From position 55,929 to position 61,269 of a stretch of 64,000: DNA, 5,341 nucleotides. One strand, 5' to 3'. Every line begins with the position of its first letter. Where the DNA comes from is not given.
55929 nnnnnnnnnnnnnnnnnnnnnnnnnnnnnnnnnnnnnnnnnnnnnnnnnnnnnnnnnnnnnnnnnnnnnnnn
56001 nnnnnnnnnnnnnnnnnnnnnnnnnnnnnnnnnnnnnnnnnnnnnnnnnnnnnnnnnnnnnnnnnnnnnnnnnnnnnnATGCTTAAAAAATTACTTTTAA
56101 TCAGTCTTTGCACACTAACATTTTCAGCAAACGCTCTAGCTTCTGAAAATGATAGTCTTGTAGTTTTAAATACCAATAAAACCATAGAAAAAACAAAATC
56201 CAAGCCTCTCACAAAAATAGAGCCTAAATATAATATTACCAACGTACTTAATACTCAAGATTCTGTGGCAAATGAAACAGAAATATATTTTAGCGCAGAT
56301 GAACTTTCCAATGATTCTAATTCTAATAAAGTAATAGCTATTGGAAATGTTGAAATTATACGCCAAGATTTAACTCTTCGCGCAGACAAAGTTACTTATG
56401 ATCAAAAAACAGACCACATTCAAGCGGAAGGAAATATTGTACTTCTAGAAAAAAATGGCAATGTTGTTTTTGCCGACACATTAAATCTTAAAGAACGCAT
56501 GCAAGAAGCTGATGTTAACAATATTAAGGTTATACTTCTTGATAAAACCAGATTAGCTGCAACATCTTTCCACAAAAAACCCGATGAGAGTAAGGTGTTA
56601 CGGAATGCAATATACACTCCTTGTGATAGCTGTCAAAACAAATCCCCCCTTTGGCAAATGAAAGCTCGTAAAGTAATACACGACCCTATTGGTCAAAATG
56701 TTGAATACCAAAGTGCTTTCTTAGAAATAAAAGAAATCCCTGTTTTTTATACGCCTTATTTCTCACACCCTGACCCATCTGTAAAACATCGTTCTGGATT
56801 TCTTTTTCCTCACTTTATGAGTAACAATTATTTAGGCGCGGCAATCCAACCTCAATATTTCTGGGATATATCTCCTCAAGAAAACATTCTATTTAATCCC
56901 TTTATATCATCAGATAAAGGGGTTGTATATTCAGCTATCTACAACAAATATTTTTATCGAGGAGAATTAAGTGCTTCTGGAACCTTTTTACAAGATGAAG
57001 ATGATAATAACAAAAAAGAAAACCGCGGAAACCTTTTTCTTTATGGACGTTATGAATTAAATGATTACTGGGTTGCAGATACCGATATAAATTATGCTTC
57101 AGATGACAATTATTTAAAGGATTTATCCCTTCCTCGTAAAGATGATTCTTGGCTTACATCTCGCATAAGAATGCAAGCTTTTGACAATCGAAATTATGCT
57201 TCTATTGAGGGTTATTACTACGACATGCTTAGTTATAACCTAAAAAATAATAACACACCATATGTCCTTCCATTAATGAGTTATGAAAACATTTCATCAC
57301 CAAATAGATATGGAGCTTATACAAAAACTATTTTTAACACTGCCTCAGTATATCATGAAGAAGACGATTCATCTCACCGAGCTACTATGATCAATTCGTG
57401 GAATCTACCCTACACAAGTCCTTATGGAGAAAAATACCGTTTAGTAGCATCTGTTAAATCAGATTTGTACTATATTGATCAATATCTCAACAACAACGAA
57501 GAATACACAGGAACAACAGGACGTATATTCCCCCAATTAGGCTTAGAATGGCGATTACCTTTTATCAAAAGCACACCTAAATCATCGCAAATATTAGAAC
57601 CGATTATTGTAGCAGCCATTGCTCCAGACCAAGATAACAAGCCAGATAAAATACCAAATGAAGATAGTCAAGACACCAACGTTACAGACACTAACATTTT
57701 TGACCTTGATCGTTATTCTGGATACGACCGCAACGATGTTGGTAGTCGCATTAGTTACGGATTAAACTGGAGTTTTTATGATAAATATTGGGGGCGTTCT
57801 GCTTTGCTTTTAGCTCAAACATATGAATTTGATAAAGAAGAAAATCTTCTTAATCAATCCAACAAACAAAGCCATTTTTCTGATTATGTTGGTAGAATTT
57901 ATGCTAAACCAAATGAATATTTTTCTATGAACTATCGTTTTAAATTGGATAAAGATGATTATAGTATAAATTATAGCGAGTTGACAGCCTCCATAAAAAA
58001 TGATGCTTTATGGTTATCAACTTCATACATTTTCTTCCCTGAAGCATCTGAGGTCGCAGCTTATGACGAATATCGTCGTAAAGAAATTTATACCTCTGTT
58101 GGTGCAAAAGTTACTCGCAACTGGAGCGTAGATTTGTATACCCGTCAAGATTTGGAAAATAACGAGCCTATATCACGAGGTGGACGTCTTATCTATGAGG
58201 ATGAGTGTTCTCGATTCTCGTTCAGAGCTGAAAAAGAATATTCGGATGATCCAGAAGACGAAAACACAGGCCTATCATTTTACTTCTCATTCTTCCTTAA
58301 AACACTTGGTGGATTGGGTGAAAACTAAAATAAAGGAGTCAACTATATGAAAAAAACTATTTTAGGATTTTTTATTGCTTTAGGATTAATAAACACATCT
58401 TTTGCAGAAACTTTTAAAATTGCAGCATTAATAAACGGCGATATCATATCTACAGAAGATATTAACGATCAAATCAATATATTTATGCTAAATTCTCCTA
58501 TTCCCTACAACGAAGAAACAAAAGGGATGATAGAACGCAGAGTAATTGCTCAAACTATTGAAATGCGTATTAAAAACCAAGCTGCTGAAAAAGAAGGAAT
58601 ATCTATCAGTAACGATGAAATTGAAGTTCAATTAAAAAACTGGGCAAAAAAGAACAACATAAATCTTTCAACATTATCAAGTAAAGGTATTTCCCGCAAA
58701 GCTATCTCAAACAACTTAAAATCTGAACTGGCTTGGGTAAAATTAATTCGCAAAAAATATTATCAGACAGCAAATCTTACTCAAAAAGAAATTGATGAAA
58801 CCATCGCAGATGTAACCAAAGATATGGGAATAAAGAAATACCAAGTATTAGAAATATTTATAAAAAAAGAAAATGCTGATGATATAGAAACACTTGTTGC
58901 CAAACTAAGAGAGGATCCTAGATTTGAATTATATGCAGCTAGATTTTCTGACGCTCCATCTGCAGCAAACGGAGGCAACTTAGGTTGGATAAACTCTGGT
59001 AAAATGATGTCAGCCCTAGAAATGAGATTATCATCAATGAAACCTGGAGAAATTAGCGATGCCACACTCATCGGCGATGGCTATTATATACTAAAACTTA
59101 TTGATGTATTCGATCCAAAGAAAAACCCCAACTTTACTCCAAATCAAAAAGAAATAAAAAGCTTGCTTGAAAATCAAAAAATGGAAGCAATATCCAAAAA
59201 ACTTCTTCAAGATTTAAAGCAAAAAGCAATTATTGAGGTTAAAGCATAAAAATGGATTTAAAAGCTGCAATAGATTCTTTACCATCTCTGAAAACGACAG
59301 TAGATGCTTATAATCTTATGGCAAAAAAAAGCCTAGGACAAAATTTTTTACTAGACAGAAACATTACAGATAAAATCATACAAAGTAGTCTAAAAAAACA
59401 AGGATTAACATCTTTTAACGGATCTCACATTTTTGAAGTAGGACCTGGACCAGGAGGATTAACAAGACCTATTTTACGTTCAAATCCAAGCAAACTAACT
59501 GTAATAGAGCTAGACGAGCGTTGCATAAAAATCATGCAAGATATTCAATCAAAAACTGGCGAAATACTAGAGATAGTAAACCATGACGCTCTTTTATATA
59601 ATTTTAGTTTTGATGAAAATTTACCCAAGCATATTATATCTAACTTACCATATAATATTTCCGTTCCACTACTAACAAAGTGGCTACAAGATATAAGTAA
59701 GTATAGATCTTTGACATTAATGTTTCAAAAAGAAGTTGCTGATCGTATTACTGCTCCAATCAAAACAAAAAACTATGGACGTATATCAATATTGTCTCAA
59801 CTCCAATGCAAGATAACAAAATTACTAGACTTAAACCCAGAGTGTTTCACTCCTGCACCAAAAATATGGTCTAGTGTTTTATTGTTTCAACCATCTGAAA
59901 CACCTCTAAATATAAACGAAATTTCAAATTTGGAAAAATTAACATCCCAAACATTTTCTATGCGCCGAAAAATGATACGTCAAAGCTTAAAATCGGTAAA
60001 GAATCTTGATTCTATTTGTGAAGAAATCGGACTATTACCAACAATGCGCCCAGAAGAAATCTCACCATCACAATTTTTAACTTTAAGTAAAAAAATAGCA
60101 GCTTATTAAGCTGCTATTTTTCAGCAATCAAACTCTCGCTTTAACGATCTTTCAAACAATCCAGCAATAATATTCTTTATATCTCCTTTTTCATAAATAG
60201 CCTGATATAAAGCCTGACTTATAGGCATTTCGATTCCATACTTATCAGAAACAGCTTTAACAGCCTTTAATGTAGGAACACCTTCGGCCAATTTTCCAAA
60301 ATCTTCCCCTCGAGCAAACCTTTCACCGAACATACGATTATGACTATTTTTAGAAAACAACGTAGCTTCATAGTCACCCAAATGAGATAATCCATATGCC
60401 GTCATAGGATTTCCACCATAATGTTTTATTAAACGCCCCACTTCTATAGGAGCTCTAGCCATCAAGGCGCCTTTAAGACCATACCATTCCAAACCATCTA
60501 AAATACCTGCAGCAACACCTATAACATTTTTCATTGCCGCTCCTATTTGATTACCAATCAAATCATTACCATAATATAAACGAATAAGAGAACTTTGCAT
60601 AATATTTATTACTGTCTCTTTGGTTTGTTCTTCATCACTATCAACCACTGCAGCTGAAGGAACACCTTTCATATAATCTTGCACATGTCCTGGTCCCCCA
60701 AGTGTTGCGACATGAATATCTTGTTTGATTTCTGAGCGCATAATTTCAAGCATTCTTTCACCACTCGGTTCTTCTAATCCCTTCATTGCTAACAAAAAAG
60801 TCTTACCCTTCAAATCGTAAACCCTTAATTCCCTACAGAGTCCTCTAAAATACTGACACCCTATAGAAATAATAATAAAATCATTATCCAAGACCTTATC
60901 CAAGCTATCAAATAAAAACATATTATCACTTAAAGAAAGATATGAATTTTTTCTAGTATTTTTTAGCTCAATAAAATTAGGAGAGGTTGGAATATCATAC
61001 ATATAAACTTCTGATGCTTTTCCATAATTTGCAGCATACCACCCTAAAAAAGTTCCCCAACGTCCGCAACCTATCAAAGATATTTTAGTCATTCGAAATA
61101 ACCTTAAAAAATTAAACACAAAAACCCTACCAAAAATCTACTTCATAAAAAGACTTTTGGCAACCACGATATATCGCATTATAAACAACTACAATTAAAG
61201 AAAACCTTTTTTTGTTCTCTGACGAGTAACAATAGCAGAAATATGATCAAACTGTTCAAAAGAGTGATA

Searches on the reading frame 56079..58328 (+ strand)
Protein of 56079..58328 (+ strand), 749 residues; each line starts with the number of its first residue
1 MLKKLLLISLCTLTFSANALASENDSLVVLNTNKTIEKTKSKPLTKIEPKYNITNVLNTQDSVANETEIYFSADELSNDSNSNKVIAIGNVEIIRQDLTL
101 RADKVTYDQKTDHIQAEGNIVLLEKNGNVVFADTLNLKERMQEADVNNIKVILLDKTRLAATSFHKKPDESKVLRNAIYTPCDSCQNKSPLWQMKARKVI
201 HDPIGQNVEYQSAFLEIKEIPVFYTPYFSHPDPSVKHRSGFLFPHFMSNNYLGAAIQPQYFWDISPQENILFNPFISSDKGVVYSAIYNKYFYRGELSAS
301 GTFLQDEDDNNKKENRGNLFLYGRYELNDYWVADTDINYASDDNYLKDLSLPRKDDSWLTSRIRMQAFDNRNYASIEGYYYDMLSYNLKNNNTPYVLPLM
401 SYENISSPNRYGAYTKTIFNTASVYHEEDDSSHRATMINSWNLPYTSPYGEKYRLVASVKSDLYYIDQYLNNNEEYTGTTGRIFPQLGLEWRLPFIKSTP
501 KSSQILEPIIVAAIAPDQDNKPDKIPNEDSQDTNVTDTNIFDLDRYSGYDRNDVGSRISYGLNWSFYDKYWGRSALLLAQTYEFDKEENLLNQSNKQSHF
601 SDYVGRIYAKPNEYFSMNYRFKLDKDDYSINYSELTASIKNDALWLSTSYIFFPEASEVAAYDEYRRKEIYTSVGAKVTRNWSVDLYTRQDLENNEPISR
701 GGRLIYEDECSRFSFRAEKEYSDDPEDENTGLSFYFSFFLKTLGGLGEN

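Call 70: search_protein_families(library=pfam, proteins=[window:56079-58328:+], max_evalue=0.00001)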
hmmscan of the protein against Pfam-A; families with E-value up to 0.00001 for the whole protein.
window:56079-58328:+ (749 aa): 2 families
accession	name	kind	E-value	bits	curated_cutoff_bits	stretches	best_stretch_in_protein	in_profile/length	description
PF04453.20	LptD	-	6.5e-57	194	22.4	1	315-682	2-384/384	LPS transport system D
PF03968.19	LptD_N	-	9.4e-08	32.7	20.4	1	72-150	3-77/113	LptA/(LptD N-terminal domain) LPS transport protein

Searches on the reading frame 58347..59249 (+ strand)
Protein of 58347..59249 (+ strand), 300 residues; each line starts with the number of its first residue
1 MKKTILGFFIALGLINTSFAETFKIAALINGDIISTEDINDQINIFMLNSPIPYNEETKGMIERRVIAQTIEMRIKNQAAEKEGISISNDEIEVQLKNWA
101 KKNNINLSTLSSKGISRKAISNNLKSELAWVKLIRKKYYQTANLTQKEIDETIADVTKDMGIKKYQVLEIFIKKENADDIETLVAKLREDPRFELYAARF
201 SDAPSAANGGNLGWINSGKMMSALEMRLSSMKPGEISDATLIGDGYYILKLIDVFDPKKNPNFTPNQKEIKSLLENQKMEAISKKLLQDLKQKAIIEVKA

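Call 70: search_protein_families(library=pfam, proteins=[window:58347-59249:+], max_evalue=0.00001)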
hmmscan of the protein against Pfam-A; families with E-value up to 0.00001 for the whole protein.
window:58347-59249:+ (300 aa): 4 families
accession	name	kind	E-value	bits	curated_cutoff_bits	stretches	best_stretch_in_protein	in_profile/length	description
PF00639.27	Rotamase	-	3.3e-15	57.3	21.7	1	174-253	16-97/97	PPIC-type PPIASE domain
PF13616.12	Rotamase_3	-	5e-11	43.6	22.5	1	174-253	34-114/116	PPIC-type PPIASE domain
PF09312.16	SurA_N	-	1.3e-08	35.5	30.8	1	24-131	3-115/118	SurA N-terminal domain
PF13623.11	SurA_N_2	-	2.2e-06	28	28.5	1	5-98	19-121/145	SurA-like N-terminal domain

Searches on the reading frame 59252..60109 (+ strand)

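Call 70: search_protein_families(library=pfam, proteins=[window:59252-60109:+], max_evalue=0.00001)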
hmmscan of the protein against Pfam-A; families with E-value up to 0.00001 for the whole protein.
window:59252-60109:+ (285 aa): 1 family
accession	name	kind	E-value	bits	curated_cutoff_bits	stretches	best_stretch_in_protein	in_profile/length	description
PF00398.26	RrnaAD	-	5.4e-45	154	24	1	24-283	4-262/263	Ribosomal RNA adenine dimethylase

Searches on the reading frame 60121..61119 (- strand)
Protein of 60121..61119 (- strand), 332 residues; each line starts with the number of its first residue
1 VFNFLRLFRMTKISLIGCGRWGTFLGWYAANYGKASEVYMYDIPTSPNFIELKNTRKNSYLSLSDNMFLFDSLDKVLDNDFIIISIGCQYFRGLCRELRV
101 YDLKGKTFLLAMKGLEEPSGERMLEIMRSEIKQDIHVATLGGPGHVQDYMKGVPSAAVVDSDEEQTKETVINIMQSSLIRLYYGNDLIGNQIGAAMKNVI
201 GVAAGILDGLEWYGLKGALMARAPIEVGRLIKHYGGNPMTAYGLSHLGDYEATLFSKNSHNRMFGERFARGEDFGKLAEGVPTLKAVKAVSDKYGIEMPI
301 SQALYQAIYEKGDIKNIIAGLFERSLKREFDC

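Call 70: search_protein_families(library=pfam, proteins=[window:60121-61119:-], max_evalue=0.00001)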
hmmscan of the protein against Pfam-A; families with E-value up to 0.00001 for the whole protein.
window:60121-61119:- (332 aa): 3 families
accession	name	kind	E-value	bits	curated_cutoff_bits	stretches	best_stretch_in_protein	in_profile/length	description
PF07479.19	NAD_Gly3P_dh_C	-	3.3e-33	115.3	25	1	186-318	1-141/142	NAD-dependent glycerol-3-phosphate dehydrogenase C-terminus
PF01210.29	NAD_Gly3P_dh_N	-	4.4e-17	63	23.1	1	12-165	1-156/158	NAD-dependent glycerol-3-phosphate dehydrogenase N-terminus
PF20618.3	GPD_NAD_C_bact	-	3.2e-07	31.2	27.6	1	247-303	3-65/66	Bacterial GPD, NAD-dependent C-terminal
